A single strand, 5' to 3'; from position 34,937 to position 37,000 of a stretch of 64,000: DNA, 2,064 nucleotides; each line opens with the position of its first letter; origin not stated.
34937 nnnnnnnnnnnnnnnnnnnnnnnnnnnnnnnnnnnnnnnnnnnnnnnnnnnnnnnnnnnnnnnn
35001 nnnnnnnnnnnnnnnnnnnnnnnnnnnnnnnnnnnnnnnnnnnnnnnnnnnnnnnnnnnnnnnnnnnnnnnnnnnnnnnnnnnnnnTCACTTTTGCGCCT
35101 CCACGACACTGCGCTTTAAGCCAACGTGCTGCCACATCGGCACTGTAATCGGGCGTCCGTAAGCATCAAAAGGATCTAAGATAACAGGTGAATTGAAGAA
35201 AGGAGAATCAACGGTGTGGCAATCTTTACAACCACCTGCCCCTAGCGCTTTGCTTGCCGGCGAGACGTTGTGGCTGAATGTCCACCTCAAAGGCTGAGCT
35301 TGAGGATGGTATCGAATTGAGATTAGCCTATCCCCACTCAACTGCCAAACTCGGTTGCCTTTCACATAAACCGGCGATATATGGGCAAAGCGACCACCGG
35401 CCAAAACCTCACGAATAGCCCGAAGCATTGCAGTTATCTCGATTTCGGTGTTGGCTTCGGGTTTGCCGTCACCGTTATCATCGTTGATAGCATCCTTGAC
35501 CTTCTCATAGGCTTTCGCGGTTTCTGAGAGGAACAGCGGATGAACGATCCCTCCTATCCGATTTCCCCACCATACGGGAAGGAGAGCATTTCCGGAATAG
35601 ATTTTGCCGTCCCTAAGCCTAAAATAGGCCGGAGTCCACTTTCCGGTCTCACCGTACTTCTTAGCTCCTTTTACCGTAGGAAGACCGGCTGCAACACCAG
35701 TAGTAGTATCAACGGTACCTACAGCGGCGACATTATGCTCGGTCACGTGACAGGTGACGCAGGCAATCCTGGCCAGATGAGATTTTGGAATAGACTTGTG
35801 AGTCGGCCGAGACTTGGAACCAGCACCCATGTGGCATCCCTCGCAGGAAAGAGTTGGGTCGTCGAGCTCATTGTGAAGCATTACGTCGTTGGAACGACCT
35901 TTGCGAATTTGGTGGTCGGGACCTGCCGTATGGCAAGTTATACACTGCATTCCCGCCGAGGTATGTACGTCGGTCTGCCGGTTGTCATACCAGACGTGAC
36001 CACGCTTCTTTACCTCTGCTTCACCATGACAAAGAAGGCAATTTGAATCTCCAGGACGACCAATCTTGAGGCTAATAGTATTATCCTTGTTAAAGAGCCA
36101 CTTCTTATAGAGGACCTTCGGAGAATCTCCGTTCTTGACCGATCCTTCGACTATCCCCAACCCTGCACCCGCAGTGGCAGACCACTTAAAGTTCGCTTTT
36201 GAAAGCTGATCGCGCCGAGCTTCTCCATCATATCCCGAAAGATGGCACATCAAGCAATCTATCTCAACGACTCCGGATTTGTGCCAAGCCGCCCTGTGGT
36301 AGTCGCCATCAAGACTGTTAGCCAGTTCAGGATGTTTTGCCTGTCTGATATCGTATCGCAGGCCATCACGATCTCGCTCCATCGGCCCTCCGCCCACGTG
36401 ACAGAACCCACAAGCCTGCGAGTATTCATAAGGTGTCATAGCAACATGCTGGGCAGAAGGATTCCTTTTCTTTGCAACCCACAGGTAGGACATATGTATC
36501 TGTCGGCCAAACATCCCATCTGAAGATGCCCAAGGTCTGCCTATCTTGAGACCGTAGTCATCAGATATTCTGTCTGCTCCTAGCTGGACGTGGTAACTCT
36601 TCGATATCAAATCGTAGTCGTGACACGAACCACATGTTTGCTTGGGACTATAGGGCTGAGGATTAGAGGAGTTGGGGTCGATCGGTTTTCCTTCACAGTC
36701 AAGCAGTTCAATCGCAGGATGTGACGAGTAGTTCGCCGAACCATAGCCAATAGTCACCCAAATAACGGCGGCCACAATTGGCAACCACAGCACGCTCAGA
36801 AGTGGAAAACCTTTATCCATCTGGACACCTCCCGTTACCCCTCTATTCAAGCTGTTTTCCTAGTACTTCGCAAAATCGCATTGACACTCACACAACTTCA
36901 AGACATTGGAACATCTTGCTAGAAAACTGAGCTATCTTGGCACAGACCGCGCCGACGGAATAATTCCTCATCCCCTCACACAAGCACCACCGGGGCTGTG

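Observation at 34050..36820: Octaheme c-type cytochrome translationally coupled to an OprO/OprP-like porin inside an arsenic-resistance gene string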

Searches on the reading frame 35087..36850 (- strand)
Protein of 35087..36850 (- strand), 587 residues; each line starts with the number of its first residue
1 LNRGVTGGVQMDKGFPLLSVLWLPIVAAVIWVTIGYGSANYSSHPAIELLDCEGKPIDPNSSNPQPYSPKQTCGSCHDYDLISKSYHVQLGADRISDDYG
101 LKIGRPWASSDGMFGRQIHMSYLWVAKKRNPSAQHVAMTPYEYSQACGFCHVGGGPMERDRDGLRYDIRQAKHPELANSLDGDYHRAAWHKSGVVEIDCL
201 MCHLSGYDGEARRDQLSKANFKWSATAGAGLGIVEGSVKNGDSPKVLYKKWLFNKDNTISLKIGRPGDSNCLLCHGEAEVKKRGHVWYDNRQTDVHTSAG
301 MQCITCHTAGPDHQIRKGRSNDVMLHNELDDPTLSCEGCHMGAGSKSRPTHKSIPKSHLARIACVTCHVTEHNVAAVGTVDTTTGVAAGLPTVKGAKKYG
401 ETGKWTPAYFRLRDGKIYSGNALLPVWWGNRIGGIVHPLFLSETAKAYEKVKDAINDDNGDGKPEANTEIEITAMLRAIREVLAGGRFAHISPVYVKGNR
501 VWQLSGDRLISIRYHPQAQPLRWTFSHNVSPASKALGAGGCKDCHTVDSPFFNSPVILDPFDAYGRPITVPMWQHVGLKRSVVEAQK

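Call 5: search_protein_families(library=pfam, proteins=[window:35087-36850:-], max_evalue=0.01)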
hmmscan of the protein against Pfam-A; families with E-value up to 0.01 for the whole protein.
window:35087-36850:- (587 aa): 5 families
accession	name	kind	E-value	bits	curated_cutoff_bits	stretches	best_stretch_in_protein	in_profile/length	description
PF14522.11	Cytochrome_C7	-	2.6e-08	34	24.8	0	267-310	12-51/67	Cytochrome c7 and related cytochrome c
PF22113.1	Mtrc-MtrF_II-IV_dom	-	1.3e-06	28.5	30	1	195-343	26-166/176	Outer membrane cytochrome MtrC/MtrF-like, domains II/IV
PF14537.11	Cytochrom_c3_2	-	2.7e-06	28.2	25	0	295-370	1-66/79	Cytochrome c3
PF13435.11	Cytochrome_C554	-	0.00019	22.7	20.8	0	332-368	47-83/84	Cytochrome c554 and c-prime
PF02335.20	Cytochrom_C552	-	0.0022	17.4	24.1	1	282-410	226-348/438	Cytochrome c552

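Call 6: search_protein_families(library=ncbifam, proteins=[window:35087-36850:-], max_evalue=0.01)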
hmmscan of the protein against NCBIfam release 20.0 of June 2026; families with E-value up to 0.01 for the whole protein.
window:35087-36850:- (587 aa): 6 families
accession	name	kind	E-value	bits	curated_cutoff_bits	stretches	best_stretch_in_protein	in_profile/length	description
TIGR04315.1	octaheme_Shew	subfamily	1.2e-12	47.6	375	1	194-372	94-254/440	tetrathionate reductase family octaheme c-type cytochrome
TIGR04314.1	methano7heme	equivalog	1.4e-10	40.6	250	1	193-371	103-283/494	methanogenesis multiheme c-type cytochrome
TIGR03508.1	decahem_SO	subfamily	8.5e-06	25.4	192.2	1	267-376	1-109/258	DmsE family decaheme c-type cytochrome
NF041198.1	UshA_like_PCGU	equivalog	5e-05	22.1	275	1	269-373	409-513/519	UshA-like (seleno)protein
TIGR04257.1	nanowire_3heme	domain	0.00033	20.8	40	0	130-153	37-60/75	c(7)-type cytochrome triheme domain-containing protein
NF040943.1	cytoc3_ExtM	equivalog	0.00079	17.8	800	1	292-356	257-313/599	selenite/tellurite reduction operon c-type cytochrome ExtM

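Call 7: find_homologous_proteins(query=window:35087-36820:-)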
Query window:35087-36820:- (577 aa): 378 proteins with E <= 0.001 among 8000 candidates; the best 120 are listed.
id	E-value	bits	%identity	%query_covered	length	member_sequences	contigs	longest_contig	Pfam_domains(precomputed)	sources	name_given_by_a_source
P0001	0.0e+0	1384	100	100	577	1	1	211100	PF14537.12,PF14522.12,PF22113.2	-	-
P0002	0.0e+0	1120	80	98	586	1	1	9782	PF14537.12,PF14522.12,PF22113.2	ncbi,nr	ncbi:MAG: hypothetical protein QHI38_12330 [Armatimonadota bacterium]|nr:hypothetical protein [Armat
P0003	0.0e+0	1066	75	98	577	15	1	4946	PF14537.12,PF13435.12,PF14522.12,PF22113.2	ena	-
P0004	0.0e+0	1048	74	99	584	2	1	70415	PF14537.12,PF14522.12,PF22113.2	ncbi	ncbi:MAG: hypothetical protein ACUVT8_01480 [Armatimonadota bacterium]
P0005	5.5e-285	965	71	96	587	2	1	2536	PF14522.12,PF22113.2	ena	-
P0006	5.7e-283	958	71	96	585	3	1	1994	PF14522.12,PF22113.2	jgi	-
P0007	6.2e-280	948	71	94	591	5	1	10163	PF14537.12,PF13435.12,PF14522.12,PF22113.2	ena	-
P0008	4.1e-279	946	77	86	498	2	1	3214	PF14537.12,PF13435.12,PF14522.12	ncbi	ncbi:MAG: hypothetical protein ACPL7K_00965, partial [Armatimonadota bacterium]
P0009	4.0e-274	929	68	95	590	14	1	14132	PF14537.12,PF14522.12,PF22113.2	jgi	-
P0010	1.0e-271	921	68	94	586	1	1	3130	PF14537.12,PF14522.12,PF22113.2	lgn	-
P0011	6.3e-270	915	69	94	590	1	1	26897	PF14537.12,PF14522.12,PF22113.2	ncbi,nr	ncbi:MAG: hypothetical protein K6T99_12400 [Armatimonadetes bacterium]|nr:hypothetical protein [Arma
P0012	1.0e-266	905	68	95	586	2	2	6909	PF14537.12,PF14522.12,PF22113.2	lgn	-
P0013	1.9e-266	904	70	94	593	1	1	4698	PF14537.12,PF14522.12,PF22113.2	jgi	jgi:hypothetical protein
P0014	2.5e-265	900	66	97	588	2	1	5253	PF14537.12,PF13435.12,PF14522.12,PF22113.2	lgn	-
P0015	1.5e-264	897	67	94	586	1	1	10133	PF13435.12,PF14522.12,PF22113.2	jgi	-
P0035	8.9e-216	736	59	94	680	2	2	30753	PF13899.13,PF13098.14,PF14522.12,PF22113.2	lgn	-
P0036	1.0e-212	726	56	96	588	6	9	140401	PF14537.12,PF13435.12,PF14522.12,PF22113.2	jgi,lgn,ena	-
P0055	4.7e-149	516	46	92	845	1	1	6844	PF13435.12,PF01292.27,PF14522.12,PF22113.2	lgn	-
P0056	6.7e-149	515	45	94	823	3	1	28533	PF14537.12,PF01292.27,PF14522.12,PF22113.2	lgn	-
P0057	1.6e-147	511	45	91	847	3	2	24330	PF13435.12,PF01292.27,PF14522.12,PF22113.2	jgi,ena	-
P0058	2.6e-147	510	44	95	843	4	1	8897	PF14537.12,PF01292.27,PF03188.22,PF14522.12,PF22113.2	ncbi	-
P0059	6.7e-146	506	43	96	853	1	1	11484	PF14358.12,PF14537.12,PF01292.27,PF14522.12,PF22113.2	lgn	-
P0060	3.0e-144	500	43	95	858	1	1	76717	PF01292.27,PF14522.12,PF22113.2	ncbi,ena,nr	ncbi:MAG TPA: formate dehydrogenase subunit gamma [Methylomirabilota bacterium]|nr:formate dehydroge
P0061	4.5e-144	499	44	94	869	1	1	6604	PF14537.12,PF01292.27,PF14522.12,PF22113.2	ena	-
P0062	9.8e-144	498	45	94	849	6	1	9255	PF14537.12,PF01292.27,PF14522.12,PF22113.2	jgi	jgi:formate dehydrogenase gamma subunit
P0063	6.2e-142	492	45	91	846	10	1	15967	PF13435.12,PF01292.27,PF14522.12,PF22113.2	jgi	jgi:formate dehydrogenase gamma subunit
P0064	7.1e-142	492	43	93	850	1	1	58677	PF14537.12,PF13435.12,PF01292.27,PF03188.22,PF14522.12,PF22113.2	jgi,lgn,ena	-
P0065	8.5e-142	492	42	93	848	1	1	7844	PF14537.12,PF13435.12,PF01292.27,PF14522.12,PF22113.2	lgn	-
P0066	1.1e-141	492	44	92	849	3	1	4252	PF14537.12,PF01292.27,PF14522.12,PF22113.2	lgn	-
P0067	1.5e-141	491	43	93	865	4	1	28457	PF14537.12,PF13435.12,PF01292.27,PF14522.12,PF22113.2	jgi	-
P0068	2.3e-141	491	43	93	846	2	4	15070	PF13435.12,PF01292.27,PF14522.12,PF22113.2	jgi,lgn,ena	-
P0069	8.1e-141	489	44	97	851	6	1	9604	PF14537.12,PF01292.27,PF14522.12,PF22113.2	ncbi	-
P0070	2.2e-140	487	43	94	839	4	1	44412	PF14537.12,PF01292.27,PF14522.12,PF22113.2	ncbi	-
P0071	2.4e-140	487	42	94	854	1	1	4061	PF14537.12,PF01292.27,PF14522.12,PF22113.2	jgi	jgi:formate dehydrogenase gamma subunit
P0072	1.4e-139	485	42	95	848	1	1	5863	PF13435.12,PF01292.27,PF14522.12,PF22113.2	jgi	jgi:formate dehydrogenase gamma subunit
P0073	3.0e-139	484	42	91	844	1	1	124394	PF14537.12,PF01292.27,PF22113.2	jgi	-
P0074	5.4e-139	483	45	91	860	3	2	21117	PF14537.12,PF01292.27,PF14522.12,PF22113.2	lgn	-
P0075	5.4e-139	483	43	93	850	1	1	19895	PF01292.27,PF14522.12,PF22113.2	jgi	jgi:formate dehydrogenase gamma subunit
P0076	7.0e-139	482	42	95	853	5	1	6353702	PF01292.27,PF14522.12,PF22113.2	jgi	jgi:formate dehydrogenase gamma subunit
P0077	7.7e-139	482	43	96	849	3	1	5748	PF14537.12,PF22678.2,PF01292.27,PF14522.12,PF22113.2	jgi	jgi:formate dehydrogenase gamma subunit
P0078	6.9e-138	479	42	92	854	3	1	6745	PF14358.12,PF13435.12,PF01292.27,PF14522.12,PF22113.2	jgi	-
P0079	1.2e-137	478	41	92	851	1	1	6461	PF13435.12,PF01292.27,PF14522.12,PF22113.2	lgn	-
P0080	1.5e-137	478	40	96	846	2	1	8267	PF14537.12,PF01292.27,PF14522.12,PF22113.2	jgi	-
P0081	1.5e-137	478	43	93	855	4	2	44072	PF14537.12,PF13435.12,PF01292.27,PF14522.12,PF22113.2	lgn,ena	-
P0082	4.7e-137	476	43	92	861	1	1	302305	PF13435.12,PF01292.27,PF14522.12,PF22113.2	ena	-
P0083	6.6e-137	476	44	92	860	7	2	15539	PF01292.27,PF14522.12,PF22113.2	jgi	jgi:formate dehydrogenase gamma subunit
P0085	1.8e-136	474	43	92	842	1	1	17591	PF01292.27,PF14522.12,PF22113.2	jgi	-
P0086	1.8e-136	474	43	95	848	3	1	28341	PF14537.12,PF01292.27,PF14522.12,PF22113.2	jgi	jgi:formate dehydrogenase gamma subunit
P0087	7.7e-136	472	42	95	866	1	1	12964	PF01292.27,PF14522.12,PF22113.2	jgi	-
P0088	2.8e-135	470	43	91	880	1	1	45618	PF14537.12,PF01292.27,PF14522.12,PF22113.2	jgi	-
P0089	6.7e-134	466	44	89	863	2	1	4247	PF01292.27,PF14522.12,PF22113.2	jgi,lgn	jgi:formate dehydrogenase gamma subunit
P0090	1.0e-133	465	41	96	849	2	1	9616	PF14537.12,PF01292.27,PF14522.12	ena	-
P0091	2.9e-133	464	42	92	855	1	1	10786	PF01292.27,PF22113.2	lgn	-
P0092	5.7e-133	463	43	93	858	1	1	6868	PF14537.12,PF13435.12,PF01292.27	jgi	jgi:formate dehydrogenase gamma subunit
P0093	9.9e-133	462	40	93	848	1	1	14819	PF13435.12,PF01292.27,PF14522.12,PF22113.2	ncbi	-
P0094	3.4e-132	460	42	89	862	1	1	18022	PF14537.12,PF01292.27,PF14522.12,PF22113.2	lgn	-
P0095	2.2e-125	438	44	83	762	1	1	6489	PF01292.27,PF14522.12,PF22113.2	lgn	-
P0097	8.9e-121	423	39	94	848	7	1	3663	PF01292.27,PF14522.12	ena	-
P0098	1.6e-118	415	40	93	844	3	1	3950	PF01292.27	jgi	-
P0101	2.4e-107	378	36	98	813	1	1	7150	PF14537.12,PF01292.27,PF14522.12,PF22113.2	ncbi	-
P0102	3.4e-107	378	38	92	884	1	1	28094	PF01292.27,PF14522.12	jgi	-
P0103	3.8e-105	371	40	90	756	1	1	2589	PF09163.17,PF01292.27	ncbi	ncbi:MAG: formate dehydrogenase N subunit beta transmembrane domain-containing protein, partial [Pla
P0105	1.9e-101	359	43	72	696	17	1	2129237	PF14537.12,PF01292.27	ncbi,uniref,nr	ncbi:formate dehydrogenase, gamma subunit [Ammonifex degensii KC4]|uniref:Formate dehydrogenase, gam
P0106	1.8e-100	355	36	94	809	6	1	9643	PF14537.12,PF01292.27,PF14522.12,PF22113.2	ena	-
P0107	1.1e-99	353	34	91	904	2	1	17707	PF01292.27,PF14522.12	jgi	jgi:formate dehydrogenase gamma subunit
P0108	1.7e-98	349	36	91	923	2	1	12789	PF01292.27,PF14522.12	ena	-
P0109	7.0e-98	347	41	72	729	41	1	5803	PF01292.27,PF14522.12,PF22113.2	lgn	-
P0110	1.1e-97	346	39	77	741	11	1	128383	PF01292.27,PF14522.12,PF22113.2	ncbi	-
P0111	1.5e-96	342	35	98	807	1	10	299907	PF14537.12,PF01292.27,PF14522.12,PF22113.2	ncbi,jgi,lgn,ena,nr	ncbi:MAG: hypothetical protein APF76_17980 [Desulfitibacter sp. BRH_c19]|nr:MAG: hypothetical protei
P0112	1.3e-95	339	40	77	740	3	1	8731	PF01292.27,PF14522.12,PF22113.2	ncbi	-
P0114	4.3e-92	328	41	72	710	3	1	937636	PF01292.27,PF14522.12,PF22113.2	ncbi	ncbi:MAG: formate dehydrogenase subunit gamma [Thermodesulforhabdaceae bacterium]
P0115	4.0e-90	321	38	93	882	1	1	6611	PF14537.12,PF13435.12,PF01292.27,PF14522.12,PF22113.2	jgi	jgi:formate dehydrogenase gamma subunit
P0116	5.3e-90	321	41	69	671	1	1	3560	PF14537.12,PF13435.12,PF01292.27,PF14522.12,PF22113.2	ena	-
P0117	1.5e-89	319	36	94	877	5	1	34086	PF14537.12,PF01292.27,PF14522.12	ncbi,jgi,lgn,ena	-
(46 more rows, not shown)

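Call 10: find_related_loci(query=A1, collection=genome_contigs, flank=10000)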
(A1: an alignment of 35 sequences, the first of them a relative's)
Query A1 (577 aa) in genome_contigs; peptide patterns used: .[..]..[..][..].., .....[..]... (x = any residue, [..] = any of these).
390 stretches matched a pattern; 312 encode a relative of the query (tblastn E <= 1e-3); the best 80 are kept; 80 distinct loci.
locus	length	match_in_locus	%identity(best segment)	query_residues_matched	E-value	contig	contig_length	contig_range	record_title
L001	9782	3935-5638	80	10-577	0e+0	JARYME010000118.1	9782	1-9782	MAG: Armatimonadota bacterium isolate A05DMB-I-24 NODE_118_length_9782_cov_4.305616, whole genome shotgun sequence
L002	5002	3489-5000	77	25-528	0e+0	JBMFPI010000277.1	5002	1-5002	MAG: Armatimonadota bacterium isolate KM4338-59 NODE_277_length_5002_cov_3.120203, whole genome shotgun sequence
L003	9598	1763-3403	66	30-577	0e+0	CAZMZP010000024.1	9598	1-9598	MAG TPA_asm: uncultured bacterium isolate ERP119294_co2_527 genome assembly, contig: k141_662213, whole genome shotgun s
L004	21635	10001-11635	59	28-574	0e+0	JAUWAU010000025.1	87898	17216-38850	MAG: Armatimonadota bacterium isolate CSMAG_1302 CSMAG_1302_k141_104611_length_87898_cov_29.4775, whole genome shotgun s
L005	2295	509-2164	56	22-575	0e+0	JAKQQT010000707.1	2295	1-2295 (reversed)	MAG: Armatimonadota bacterium isolate USMO_maxbin.175 k141_361674, whole genome shotgun sequence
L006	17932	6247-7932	56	5-569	0e+0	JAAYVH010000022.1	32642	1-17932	MAG: Chthonomonadales bacterium isolate AS27yjCOA_40 9609_AS27, whole genome shotgun sequence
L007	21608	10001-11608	55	31-569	0e+0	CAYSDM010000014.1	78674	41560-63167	MAG TPA_asm: uncultured Chthonomonadaceae bacterium isolate binchicken_co274_461 genome assembly, contig: NODE_824_lengt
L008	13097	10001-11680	56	8-573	0e+0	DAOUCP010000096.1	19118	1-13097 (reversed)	MAG TPA_asm: Anaerolineae bacterium isolate H81_833 584348, whole genome shotgun sequence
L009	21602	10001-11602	56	33-569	0e+0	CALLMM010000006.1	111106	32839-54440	MAG: uncultured Chthonomonadales bacterium isolate N1_Bin_MAXBIN__064_1 genome assembly, contig: c_000000229180, whole g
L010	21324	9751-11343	55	34-573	0e+0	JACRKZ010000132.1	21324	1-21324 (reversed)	MAG: Armatimonadetes bacterium isolate NC_groundwater_1868_Pr3_B-0.1um_69_17 SR2-18-B1_coassembly_315160, whole genome s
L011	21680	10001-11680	52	4-570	0e+0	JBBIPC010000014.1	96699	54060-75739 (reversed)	MAG: Chthonomonadales bacterium isolate PLS170224_bin_294 NODE_278_length_96699_cov_10.099323, whole genome shotgun sequ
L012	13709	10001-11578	55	41-569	0e+0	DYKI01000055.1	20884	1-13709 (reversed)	MAG TPA_asm: Chthonomonas calidirosea isolate SulCav_AS07-7_64_28 SulCav_AS07_7_2505_length_20884_cov_15_888761, whole g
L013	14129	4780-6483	52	5-571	0e+0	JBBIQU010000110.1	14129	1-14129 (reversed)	MAG: Chthonomonadales bacterium isolate PBS170224_bin_333 NODE_1565_length_14129_cov_4.686230, whole genome shotgun sequ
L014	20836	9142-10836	43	15-560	2e-145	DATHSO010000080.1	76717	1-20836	MAG TPA_asm: Candidatus Methylomirabilota bacterium isolate SMAG_U16053 k141_507539, whole genome shotgun sequence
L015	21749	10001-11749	44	6-569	1e-144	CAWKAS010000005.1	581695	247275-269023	MAG: uncultured Acidobacteriota bacterium isolate MFD09779.bin.1.286 genome assembly, contig: contig_28784, whole genome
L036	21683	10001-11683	35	35-572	1e-103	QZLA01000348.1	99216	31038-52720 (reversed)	MAG: Desulfobacteraceae bacterium isolate Madre2 k127_91025, whole genome shotgun sequence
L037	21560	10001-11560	37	39-544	3e-103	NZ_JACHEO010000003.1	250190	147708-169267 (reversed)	Desulfoprunum benzoelyticum strain DSM 28570 Ga0415323_03, whole genome shotgun sequence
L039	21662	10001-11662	40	27-560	6e-126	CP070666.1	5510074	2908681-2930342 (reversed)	MAG: Gemmatimonadota bacterium isolate bin75 chromosome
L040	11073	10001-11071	46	32-375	8e-96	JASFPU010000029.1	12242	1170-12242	MAG: Holophagae bacterium isolate D0819S02metaG_Bin_252 D0819S02metaG_FD_scaffold_438_c1, whole genome shotgun sequence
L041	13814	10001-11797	35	35-575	8e-95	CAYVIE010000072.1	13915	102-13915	MAG TPA_asm: uncultured Desulfobacteraceae bacterium isolate SRP338002_co1_100 genome assembly, contig: NODE_4082_length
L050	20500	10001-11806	34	35-570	1e-89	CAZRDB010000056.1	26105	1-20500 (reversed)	MAG TPA_asm: uncultured Armatimonadia bacterium isolate binchicken_co26_97 genome assembly, contig: NODE_2631_length_261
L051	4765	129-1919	33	4-574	5e-90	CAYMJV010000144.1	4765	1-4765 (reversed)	MAG TPA_asm: uncultured Syntrophaceae bacterium isolate binchicken_co378_81 genome assembly, contig: NODE_14855_length_4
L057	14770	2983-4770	32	6-570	3e-88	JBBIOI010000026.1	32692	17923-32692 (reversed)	MAG: Deltaproteobacteria bacterium isolate TCS170221_bin_276 NODE_1051_length_32692_cov_4.10573, whole genome shotgun se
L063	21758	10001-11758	35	35-560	4e-86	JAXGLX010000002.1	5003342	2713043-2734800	MAG: Acidobacteriota bacterium isolate AnMBR.bin219 bin219_2, whole genome shotgun sequence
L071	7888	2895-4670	36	35-568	6e-85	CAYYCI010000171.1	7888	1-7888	MAG TPA_asm: uncultured Planctomycetota bacterium isolate binchicken_co256_285 genome assembly, contig: NODE_26653_lengt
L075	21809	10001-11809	34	31-575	3e-84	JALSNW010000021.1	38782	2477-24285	MAG: Deltaproteobacteria bacterium isolate 356-284_metabat1_scaf2bin.060 356-284_scaffold_327_c1, whole genome shotgun s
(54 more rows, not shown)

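Call 12: find_encoding_contigs(protein=P0004, flank=10000, max_places=3)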
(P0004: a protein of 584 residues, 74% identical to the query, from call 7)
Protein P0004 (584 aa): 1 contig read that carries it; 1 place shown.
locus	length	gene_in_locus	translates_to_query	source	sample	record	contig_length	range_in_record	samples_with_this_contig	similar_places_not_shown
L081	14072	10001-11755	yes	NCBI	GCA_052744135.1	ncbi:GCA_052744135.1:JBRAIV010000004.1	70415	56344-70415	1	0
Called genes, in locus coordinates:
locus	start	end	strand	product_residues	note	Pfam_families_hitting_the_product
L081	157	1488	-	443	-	PF01053:Cys_Met_Meta_PP, PF01041:DegT_DnrJ_EryC1, PF00266:Aminotran_5 (weak)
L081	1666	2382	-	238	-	PF00005:ABC_tran, PF02463:SMC_N (faint), PF13555:AAA_29 (faint), PF13304:AAA_21 (weak)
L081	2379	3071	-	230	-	PF02361:CbiQ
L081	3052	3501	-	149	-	PF02663:FmdE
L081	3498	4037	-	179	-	PF12822:ECF_trnsprt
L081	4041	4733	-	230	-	PF07963:N_methyl (faint)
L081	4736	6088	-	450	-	-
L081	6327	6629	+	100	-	PF12840:HTH_20 (weak), PF01022:HTH_5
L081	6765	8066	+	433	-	PF03773:ArsP_1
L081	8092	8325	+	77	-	PF13192:Thioredoxin_3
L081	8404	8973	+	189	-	PF00085:Thioredoxin, PF13098:Thioredoxin_2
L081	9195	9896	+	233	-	PF02683:DsbD_TM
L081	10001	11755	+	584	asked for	PF14522:Cytochrome_C7 (faint), PF14537:Cytochrom_c3_2 (faint), PF22113:Mtrc-MtrF_II-IV_dom (weak)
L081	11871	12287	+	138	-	PF01451:LMWPc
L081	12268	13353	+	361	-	PF01758:SBF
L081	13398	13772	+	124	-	-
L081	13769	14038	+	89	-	PF13183:Fer4_8 (faint), PF12797:Fer4_2 (weak), PF12837:Fer4_6 (weak), PF13237:Fer4_10 (weak), PF00037:Fer4, PF14697:Fer4_21 (weak), PF12838:Fer4_7, PF13187:Fer4_9 (weak), +3 more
